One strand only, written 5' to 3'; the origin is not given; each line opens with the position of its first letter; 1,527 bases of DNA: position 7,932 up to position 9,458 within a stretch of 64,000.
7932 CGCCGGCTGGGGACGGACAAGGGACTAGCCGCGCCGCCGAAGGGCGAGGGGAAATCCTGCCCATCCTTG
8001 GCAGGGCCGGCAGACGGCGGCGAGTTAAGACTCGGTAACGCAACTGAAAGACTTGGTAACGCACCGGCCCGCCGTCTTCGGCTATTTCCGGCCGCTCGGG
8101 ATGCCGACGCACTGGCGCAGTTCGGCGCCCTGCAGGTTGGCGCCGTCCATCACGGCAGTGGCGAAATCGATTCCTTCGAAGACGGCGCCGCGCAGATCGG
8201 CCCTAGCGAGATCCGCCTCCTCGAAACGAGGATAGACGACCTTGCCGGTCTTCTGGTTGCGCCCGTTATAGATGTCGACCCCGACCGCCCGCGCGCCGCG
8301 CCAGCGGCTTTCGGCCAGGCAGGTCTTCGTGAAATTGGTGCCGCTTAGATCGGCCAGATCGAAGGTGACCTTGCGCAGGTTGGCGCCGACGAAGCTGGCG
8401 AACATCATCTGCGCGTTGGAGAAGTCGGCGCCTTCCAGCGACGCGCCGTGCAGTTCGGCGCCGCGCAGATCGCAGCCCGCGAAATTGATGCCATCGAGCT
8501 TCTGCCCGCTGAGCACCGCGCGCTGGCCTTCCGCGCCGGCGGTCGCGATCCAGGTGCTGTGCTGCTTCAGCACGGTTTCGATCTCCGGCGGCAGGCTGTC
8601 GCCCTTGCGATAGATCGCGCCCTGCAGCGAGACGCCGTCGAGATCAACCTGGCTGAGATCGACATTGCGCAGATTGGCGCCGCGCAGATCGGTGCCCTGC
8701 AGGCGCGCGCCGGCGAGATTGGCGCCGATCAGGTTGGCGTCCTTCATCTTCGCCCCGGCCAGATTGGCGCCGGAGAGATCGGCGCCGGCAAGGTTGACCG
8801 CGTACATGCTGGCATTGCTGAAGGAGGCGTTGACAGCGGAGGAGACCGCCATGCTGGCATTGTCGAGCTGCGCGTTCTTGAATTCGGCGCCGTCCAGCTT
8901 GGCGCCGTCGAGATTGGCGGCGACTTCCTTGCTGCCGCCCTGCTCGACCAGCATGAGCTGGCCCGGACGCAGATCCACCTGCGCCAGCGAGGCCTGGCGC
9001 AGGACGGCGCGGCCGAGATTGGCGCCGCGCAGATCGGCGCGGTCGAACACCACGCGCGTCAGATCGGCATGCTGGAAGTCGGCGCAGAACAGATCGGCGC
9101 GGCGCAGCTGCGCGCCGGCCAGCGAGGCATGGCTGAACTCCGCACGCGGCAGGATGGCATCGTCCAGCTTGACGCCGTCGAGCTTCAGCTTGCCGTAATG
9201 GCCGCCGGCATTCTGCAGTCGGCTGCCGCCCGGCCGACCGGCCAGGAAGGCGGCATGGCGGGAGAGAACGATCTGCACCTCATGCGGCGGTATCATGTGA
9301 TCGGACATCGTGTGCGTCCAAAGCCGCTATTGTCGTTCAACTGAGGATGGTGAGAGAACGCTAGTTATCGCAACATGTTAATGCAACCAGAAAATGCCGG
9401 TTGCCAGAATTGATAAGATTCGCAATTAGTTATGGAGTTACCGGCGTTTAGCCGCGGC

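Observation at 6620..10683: Tandem trio of two-module pentapeptide-repeat proteins (best candidate for an undescribed system)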

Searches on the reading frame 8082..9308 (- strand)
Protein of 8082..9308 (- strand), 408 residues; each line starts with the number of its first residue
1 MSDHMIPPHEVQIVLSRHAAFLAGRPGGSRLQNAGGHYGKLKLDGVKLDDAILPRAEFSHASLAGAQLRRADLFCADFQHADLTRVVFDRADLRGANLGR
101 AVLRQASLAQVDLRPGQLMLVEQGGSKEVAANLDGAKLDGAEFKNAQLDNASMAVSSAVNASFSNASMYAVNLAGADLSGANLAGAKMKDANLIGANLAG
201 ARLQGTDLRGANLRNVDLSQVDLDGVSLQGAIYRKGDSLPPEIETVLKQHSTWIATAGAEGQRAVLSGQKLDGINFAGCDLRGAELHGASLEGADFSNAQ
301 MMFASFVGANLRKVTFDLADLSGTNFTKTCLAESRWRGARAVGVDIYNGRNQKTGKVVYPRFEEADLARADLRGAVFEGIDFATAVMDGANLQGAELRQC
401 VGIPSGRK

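Call 3: search_protein_families(library=pfam, proteins=[window:8082-9308:-], max_evalue=0.01)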
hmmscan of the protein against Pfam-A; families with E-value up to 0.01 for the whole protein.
window:8082-9308:- (408 aa): 5 families
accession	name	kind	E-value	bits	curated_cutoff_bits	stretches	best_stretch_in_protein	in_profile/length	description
PF00805.28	Pentapeptide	-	8.4e-68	223.8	20.2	9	191-230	1-40/40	Pentapeptide repeats (8 copies)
PF13599.13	Pentapeptide_4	-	2.3e-32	111.3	38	4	275-335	7-67/78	Pentapeptide repeat region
PF13576.12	Pentapeptide_3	-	9.1e-29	99.9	27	3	274-313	4-46/48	Pentapeptide repeats (9 copies)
PF25296.1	Decapeptide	-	1.4e-05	25.3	45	0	270-327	16-73/74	Decapeptide repeat region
PF03120.22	DNA_ligase_OB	-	0.0007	19.9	32.9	0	122-153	12-43/79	NAD-dependent DNA ligase OB-fold domain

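Call 4: search_protein_families(library=ncbifam, proteins=[window:8082-9308:-], max_evalue=0.01)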
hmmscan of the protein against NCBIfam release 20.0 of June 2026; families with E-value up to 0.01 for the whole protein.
window:8082-9308:- (408 aa): 19 families
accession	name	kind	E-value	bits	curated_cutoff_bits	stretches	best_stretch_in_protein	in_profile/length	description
NF047416.1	penta_HetL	equivalog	3e-43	147.8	260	4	40-203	52-218/218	heterocyst differentiation pentapeptide repeat protein HetL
NF052603.1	penta_Alr5209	equivalog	1.2e-42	144.6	125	4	142-225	14-97/113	Alr5209 family pentapeptide repeat protein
NF011743.0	PRK15196.1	equivalog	3.4e-35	121.6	354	3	161-339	157-332/350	type III secretion system effector PipB2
NF011744.0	PRK15197.1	equivalog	2.3e-25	89.4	274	3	138-231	176-270/291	SPI-2 type III secretion system effector PipB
NF033086.2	penta_rpt_Qnr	equivalog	2e-24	86.5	240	1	55-229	4-194/211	Qnr family pentapeptide repeat protein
NF000349.1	mfpA_AE000516.2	equivalog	1.2e-23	83.9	360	3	50-154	56-160/183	pentapeptide repeat protein MfpA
NF000071.4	penta_rpt_QnrA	exception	3.4e-21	76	450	2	50-230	5-181/218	QnrA family quinolone resistance pentapeptide repeat protein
NF000420.1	penta_rpt_QnrB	exception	3.2e-20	73.1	460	2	61-230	13-193/214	QnrB family quinolone resistance pentapeptide repeat protein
NF033375.2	penta_rpt_QnrE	exception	7.9e-20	71.8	480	2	56-230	13-193/214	QnrE family quinolone resistance pentapeptide repeat protein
NF012151.0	penta_rpt_QnrAS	exception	1.7e-19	70.7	490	2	130-223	76-169/218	QnrAS family quinolone resistance pentapeptide repeat protein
NF000421.1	penta_rpt_QnrVC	exception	3.9e-19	69.4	460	2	52-226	7-197/218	QnrVC family quinolone resistance pentapeptide repeat protein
NF000056.3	penta_rpt_QnrS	exception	6.2e-19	68.5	460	2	136-223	52-139/218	QnrS family quinolone resistance pentapeptide repeat protein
NF038182.1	penta_rpt_SmQnr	exception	5e-18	65.7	460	2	101-231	60-190/215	SmQnr family pentapeptide repeat protein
NF012152.0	penta_rpt_QnrC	exception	1.2e-17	64.7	500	3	44-227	9-198/221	QnrC family quinolone resistance pentapeptide repeat protein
NF000139.2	penta_rpt_QnrD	exception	1.2e-17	64.6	425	3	271-400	76-204/214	QnrD family quinolone resistance pentapeptide repeat protein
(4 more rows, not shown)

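Call 6: find_homologous_proteins(query=window:8082-9308:-)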
Query window:8082-9308:- (408 aa): 7638 proteins with E <= 0.001 among 8000 candidates; the best 120 are listed.
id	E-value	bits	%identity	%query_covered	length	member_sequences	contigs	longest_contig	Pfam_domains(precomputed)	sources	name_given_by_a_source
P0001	1.7e-124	434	52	100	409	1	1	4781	PF13576.13,PF13599.14,PF00805.29,PF25296.2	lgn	-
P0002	2.5e-68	249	36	99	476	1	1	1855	PF13576.13,PF13599.14,PF00805.29,PF25296.2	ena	-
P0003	5.6e-66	241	37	96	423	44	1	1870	PF13576.13,PF13599.14,PF00805.29,PF23894.3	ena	-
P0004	9.1e-64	234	38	93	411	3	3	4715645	PF13576.13,PF13599.14,PF00805.29,PF25296.2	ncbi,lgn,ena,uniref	ncbi:pentapeptide repeat-containing protein [Ferrovibrio sp.]|uniref:pentapeptide repeat-containing 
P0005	2.2e-63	233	38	96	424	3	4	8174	PF13576.13,PF13599.14,PF00805.29,PF23894.3,PF25296.2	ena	-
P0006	2.9e-63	232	37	96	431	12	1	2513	PF13576.13,PF13599.14,PF00805.29,PF23894.3,PF25296.2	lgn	-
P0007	8.1e-63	231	35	96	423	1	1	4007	PF13576.13,PF13599.14,PF00805.29,PF23894.3,PF25296.2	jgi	jgi:uncharacterized protein YjbI with pentapeptide repeats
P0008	8.8e-63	231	37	93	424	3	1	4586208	PF13576.13,PF13599.14,PF00805.29,PF23894.3,PF25296.2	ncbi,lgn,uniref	ncbi:pentapeptide repeat-containing protein [Thalassospira lucentensis]|uniref:pentapeptide repeat-c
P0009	3.6e-54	203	45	66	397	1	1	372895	PF13576.13,PF13599.14,PF00805.29,PF25296.2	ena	-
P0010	4.4e-51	192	34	79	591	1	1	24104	PF18731.7,PF13576.13,PF13599.14,PF00805.29,PF25296.2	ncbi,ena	-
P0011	3.5e-42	163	35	83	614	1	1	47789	PF13576.13,PF20694.3,PF13599.14,PF00805.29,PF25296.2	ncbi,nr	ncbi:pentapeptide repeat-containing protein [Brasilonema sp. CT11]|nr:pentapeptide repeat-containing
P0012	5.3e-42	163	33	97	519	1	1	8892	PF13576.13,PF13599.14,PF00805.29,PF25296.2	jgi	jgi:uncharacterized protein YjbI with pentapeptide repeats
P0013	1.7e-41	161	32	84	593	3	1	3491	PF18731.7,PF13576.13,PF13599.14,PF00805.29,PF25296.2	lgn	-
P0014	1.7e-41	161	28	85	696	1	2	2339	PF13576.13,PF13599.14,PF00805.29,PF23894.3,PF25296.2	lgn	-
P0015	2.0e-41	161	32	84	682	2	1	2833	PF13576.13,PF13599.14,PF00805.29,PF25296.2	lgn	-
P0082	9.5e-34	135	31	95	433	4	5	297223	PF13576.13,PF13599.14,PF00805.29,PF25296.2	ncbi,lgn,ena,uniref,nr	ncbi:pentapeptide repeat-containing protein [Maricaulis sp.]|uniref:pentapeptide repeat-containing p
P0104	7.0e-33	133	29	96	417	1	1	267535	PF13576.13,PF13599.14,PF00805.29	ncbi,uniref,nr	ncbi:pentapeptide repeat-containing protein [Asticcacaulis sp. YBE204]|uniref:pentapeptide repeat-co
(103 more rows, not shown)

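Call 8: search_solved_structures(query=window:8082-9308:-, max_evalue=0.001)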
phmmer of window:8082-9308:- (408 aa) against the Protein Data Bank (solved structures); distinct sequences matched with E-value up to 0.001: 27.
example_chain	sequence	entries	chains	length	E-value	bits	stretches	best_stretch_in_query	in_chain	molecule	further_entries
4yfo_A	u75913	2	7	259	1.2e-22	83.9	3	157-230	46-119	beta1_ex1 | 6beta1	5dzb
4yei_A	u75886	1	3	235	1.5e-20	77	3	157-230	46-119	beta1mut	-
5dqa_A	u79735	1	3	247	4.5e-20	75.4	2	133-226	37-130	t3284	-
4yc5_A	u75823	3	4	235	2.8e-19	72.8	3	157-231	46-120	beta1 | beta1 protein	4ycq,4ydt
3du1_X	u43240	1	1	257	2.9e-19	72.8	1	90-220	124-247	All3740 protein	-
5dn0_A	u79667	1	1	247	9.4e-19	71.1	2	136-233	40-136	beta1 t1555 loop variant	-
5dns_A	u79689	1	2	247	9.5e-19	71.1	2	136-223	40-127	t1428 beta1 loop design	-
5di5_A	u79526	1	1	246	4.8e-18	68.8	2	136-223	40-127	beta1 t801 loop variant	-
2j8k_A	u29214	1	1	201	4.7e-17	65.5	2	165-233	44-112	NP275-NP276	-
5dra_A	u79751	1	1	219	1.1e-16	64.3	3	163-231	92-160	3beta1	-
2xtx_A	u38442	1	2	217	7e-11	45.2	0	254-328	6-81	QNRB1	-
2xtw_A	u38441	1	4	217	9.8e-11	44.7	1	278-390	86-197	QNRB1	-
2xty_A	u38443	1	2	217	9.8e-11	44.7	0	254-328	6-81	QNRB1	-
2o6w_A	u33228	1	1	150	1e-10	44.7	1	139-227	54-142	Repeat Five Residue (Rfr) protein or pentapeptide repeat protein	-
2j8i_A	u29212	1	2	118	1.3e-10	44.3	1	165-233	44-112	NP275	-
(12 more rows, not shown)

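Call 31: find_encoding_contigs(protein=P0008, flank=6000, max_places=2)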
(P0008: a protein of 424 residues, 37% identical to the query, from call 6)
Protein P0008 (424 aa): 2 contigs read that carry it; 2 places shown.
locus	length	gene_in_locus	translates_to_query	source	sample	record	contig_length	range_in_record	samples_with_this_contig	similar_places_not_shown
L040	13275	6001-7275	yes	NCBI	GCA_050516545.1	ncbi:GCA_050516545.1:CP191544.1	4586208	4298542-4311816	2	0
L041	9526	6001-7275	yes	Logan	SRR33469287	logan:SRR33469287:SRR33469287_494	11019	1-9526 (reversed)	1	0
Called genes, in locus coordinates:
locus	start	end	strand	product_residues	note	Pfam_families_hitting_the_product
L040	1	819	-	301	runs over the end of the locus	PF00351:Biopterin_H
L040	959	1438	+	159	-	PF01047:MarR (weak), PF13404:HTH_AsnC-type, PF13412:HTH_24, PF13545:HTH_Crp_2 (faint), PF01037:AsnC_trans_reg, PF22482:AsnC_trans_reg_3 (weak)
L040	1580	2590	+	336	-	PF06089:Asparaginase_II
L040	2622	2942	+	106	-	PF02694:UPF0060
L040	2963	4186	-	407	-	PF00072:Response_reg, PF08668:HDOD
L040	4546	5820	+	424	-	-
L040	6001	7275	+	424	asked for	PF23894:LD_SV2 (faint), PF00805:Pentapeptide (weak), PF13576:Pentapeptide_3 (faint), PF13599:Pentapeptide_4 (weak), PF00805:Pentapeptide, PF13599:Pentapeptide_4, PF00805:Pentapeptide, PF13599:Pentapeptide_4, +1 more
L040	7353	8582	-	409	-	PF01960:ArgJ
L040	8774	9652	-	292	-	PF13624:SurA_N_3 (faint), PF13145:Rotamase_2, PF13616:Rotamase_3, PF00639:Rotamase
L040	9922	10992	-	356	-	PF26745:SPM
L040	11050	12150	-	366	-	-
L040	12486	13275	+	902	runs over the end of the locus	PF07517:SecA_DEAD, PF00270:DEAD (weak), PF01043:SecA_PP_bind, PF21090:P-loop_SecA, PF07516:SecA_SW, PF02810:SEC-C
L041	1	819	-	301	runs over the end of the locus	PF00351:Biopterin_H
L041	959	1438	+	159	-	PF01047:MarR (weak), PF13404:HTH_AsnC-type, PF13412:HTH_24, PF13545:HTH_Crp_2 (faint), PF01037:AsnC_trans_reg, PF22482:AsnC_trans_reg_3 (weak)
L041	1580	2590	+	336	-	PF06089:Asparaginase_II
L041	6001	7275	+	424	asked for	PF23894:LD_SV2 (faint), PF00805:Pentapeptide (weak), PF13576:Pentapeptide_3 (faint), PF13599:Pentapeptide_4 (weak), PF00805:Pentapeptide, PF13599:Pentapeptide_4, PF00805:Pentapeptide, PF13599:Pentapeptide_4, +1 more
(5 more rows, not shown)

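Call 32: find_encoding_contigs(protein=P0082, flank=6000, max_places=2)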
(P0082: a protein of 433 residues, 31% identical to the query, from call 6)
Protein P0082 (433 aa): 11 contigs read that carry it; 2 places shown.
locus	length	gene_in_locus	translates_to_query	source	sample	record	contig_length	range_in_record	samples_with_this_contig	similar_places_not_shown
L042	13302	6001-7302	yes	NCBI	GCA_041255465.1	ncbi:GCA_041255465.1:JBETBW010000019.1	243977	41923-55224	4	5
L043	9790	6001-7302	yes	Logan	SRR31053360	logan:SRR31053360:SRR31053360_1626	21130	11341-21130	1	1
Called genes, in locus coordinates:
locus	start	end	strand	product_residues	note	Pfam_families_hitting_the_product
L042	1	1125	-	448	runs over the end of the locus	PF02878:PGM_PMM_I, PF02879:PGM_PMM_II, PF02880:PGM_PMM_III, PF00408:PGM_PMM_IV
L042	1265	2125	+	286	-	PF00483:NTP_transferase, PF12804:NTP_transf_3 (faint)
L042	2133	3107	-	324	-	PF01073:3Beta_HSD, PF01370:Epimerase, PF02719:Polysacc_synt_2 (weak), PF04321:RmlD_sub_bind, PF16363:GDP_Man_Dehyd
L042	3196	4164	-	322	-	PF01380:SIS, PF00571:CBS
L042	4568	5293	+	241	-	PF00300:His_Phos_1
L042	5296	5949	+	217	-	PF00383:dCMP_cyt_deam_1, PF14437:MafB19-deam (weak)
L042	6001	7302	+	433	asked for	PF25296:Decapeptide (faint), PF00805:Pentapeptide, PF13599:Pentapeptide_4 (weak), PF00805:Pentapeptide, PF13599:Pentapeptide_4 (weak), PF13576:Pentapeptide_3 (weak), PF00805:Pentapeptide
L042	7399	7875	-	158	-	PF00011:HSP20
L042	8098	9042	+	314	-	-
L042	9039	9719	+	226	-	-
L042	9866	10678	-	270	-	PF00459:Inositol_P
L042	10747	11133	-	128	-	PF13560:HTH_31 (weak), PF12844:HTH_19, PF01381:HTH_3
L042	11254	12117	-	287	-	PF05013:FGase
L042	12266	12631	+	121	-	PF00072:Response_reg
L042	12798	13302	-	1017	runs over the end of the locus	PF07715:Plug, PF00593:TonB_dep_Rec_b-barrel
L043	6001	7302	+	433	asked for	PF25296:Decapeptide (faint), PF00805:Pentapeptide, PF13599:Pentapeptide_4 (weak), PF00805:Pentapeptide, PF13599:Pentapeptide_4 (weak), PF13576:Pentapeptide_3 (weak), PF00805:Pentapeptide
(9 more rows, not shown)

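Call 33: find_encoding_contigs(protein=P0104, flank=6000, max_places=2)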
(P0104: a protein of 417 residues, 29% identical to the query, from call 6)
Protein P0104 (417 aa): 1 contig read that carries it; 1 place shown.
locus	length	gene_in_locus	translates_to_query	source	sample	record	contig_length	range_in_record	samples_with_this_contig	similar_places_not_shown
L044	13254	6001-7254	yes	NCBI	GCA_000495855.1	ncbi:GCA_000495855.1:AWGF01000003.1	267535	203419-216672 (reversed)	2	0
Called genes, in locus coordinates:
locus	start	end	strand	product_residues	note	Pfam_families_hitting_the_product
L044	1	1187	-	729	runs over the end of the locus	PF05228:CHASE4, PF00990:GGDEF, PF00563:EAL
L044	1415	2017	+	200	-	PF02798:GST_N, PF13417:GST_N_3, PF13409:GST_N_2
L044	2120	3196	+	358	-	PF03462:PCRF, PF00472:RF-1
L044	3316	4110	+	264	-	PF03476:MOSC_N (weak), PF03473:MOSC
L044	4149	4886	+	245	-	PF00300:His_Phos_1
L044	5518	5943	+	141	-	PF00383:dCMP_cyt_deam_1, PF14437:MafB19-deam (weak)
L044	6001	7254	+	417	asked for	PF13576:Pentapeptide_3 (faint), PF00805:Pentapeptide, PF13599:Pentapeptide_4 (weak), PF00805:Pentapeptide, PF13599:Pentapeptide_4 (weak), PF00805:Pentapeptide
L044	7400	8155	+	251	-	PF08279:HTH_11, PF13280:WYL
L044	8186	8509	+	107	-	PF00903:Glyoxalase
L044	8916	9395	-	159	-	PF00011:HSP20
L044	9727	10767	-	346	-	PF01116:F_bP_aldolase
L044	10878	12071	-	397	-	PF00162:PGK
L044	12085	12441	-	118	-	-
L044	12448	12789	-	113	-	-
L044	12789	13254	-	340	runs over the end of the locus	PF00044:Gp_dh_N, PF02800:Gp_dh_C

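Call 39: predict_structure(alignment_id=A2)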
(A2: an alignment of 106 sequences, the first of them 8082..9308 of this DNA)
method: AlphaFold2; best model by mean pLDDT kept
length: 408 residues; sequences in the alignment: 106
mean_pLDDT: 92.6   pTM: 0.76
mean pLDDT of the five models: 92.6, 90.9, 90.3, 90.2, 89.3
residues with pLDDT >= 90: 332; 70-90: 68; 50-70: 6; < 50: 2
segments of 3 or more residues with pLDDT < 50: none
pLDDT, mean of each block of 10 residues (from residue 1): 84 95 95 94 97 96 97 96 98 96 97 88 77 95 96 94 96 94 96 92 95 88 91 80 90 84 94 93 96 95 97 97 97 97 87 88 97 96 95 94 72
secondary structure, 60 per line:
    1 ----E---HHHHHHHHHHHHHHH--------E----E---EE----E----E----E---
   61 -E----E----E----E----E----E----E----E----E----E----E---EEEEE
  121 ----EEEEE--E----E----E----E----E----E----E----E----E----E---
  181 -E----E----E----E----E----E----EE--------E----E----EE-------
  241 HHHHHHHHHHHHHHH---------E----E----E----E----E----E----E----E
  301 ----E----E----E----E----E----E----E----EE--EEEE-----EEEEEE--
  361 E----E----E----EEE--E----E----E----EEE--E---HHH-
elements in order: H9-23 E116-120 E125-129 H241-255 E344-347 E353-358 E376-378 E396-398

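Call 43: fold_search(model_id=the predicted structure, library=pdb)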
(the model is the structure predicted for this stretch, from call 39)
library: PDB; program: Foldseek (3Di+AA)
matches with E <= 10: 413; with E <= 0.001: 89
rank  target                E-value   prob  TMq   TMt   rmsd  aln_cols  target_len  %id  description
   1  3du1                  1.1e-12  1.00  0.30  0.48   7.8       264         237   24  The 2.0 Angstrom Resolution Crystal Structure of HetL, a Pentapeptide Repeat Protein involved in Heterocyst Differentiat (released 2008-11-11)
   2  4yei_A                5.0e-12  1.00  0.44  0.82   6.5       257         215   30  Beta1mut synthetic solenoid protein (released 2016-03-09)
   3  5dqa_C                7.4e-12  1.00  0.41  0.76   7.3       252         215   28  t3284 loop variant of beta1 (released 2016-08-31)
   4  5dn0                  1.3e-11  1.00  0.25  0.41  10.5       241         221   29  t1555 loop variant (released 2016-08-31)
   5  4yfo                  2.3e-11  1.00  0.24  0.40  12.3       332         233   25  beta1_ex1 (released 2016-03-16)
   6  4yc5                  2.5e-11  1.00  0.31  0.55   8.8       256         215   28  Beta1 synthetic solenoid protein (released 2016-03-09)
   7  5dqa_A                3.0e-11  1.00  0.34  0.61   9.2       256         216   28  t3284 loop variant of beta1 (released 2016-08-31)
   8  5dns_A                3.4e-11  1.00  0.37  0.67  11.9       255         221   27  t1428 loop variant in P3221 (released 2016-09-28)
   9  2j8k                  1.9e-10  1.00  0.18  0.36  11.3       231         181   29  Structure of the fusion of NP275 and NP276, pentapeptide repeat proteins from Nostoc punctiforme (released 2006-12-07)
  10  4ycq                  4.7e-10  1.00  0.24  0.45   8.9       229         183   28  Beta1 synthetic solenoid protein (released 2016-03-09)
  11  5dns_B                5.9e-10  1.00  0.20  0.34  13.5       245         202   26  t1428 loop variant in P3221 (released 2016-09-28)
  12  5di5                  1.0e-09  1.00  0.24  0.44  10.4       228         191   28  beta1 t801 loop variant in P3221 (released 2016-08-31)
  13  2xty_A                1.4e-08  1.00  0.22  0.40  11.6       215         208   20  Structure of QnrB1 (R167E-Trypsin Treated), a plasmid-mediated fluoroquinolone resistance protein (released 2010-10-27)
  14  2xtx_B                1.7e-08  1.00  0.21  0.35  10.4       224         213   17  Structure of QnrB1 (M102R-Trypsin Treated), a plasmid-mediated fluoroquinolone resistance protein (released 2010-10-20)
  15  5dra                  2.1e-08  1.00  0.26  0.50  10.0       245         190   28  t3284 loop variant of beta1 (released 2016-08-31)
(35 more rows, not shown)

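Call 52: search_protein_families(library=padloc, proteins=[window:8082-9308:-], max_evalue=0.01)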
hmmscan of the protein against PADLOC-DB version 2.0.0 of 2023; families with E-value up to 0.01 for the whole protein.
window:8082-9308:- (408 aa): 0 families

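Call 69: search_protein_families(library=phrogs, proteins=[window:8082-9308:-], max_evalue=0.001)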
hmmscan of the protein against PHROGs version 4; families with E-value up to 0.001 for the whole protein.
window:8082-9308:- (408 aa): 9 families
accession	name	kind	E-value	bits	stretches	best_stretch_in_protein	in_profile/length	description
phrog_7713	-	unknown function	8e-48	161.4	5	242-330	8-93/103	-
phrog_923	-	unknown function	9.8e-41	140.4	3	130-229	811-906/990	-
phrog_15350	-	unknown function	6.5e-40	138.4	3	189-399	88-263/494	-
phrog_31265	-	unknown function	5e-34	119.4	3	58-162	36-140/264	-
phrog_12514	-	unknown function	9.7e-33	114.8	3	136-234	134-237/287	-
phrog_30240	-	unknown function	5e-20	72.7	3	40-165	152-272/438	-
phrog_31567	-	unknown function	4.9e-13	50.3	1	173-202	45-74/151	-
phrog_7653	-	unknown function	5.1e-09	36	0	167-232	197-252/782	-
phrog_30747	-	unknown function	1e-05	25.7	0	267-333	92-160/431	-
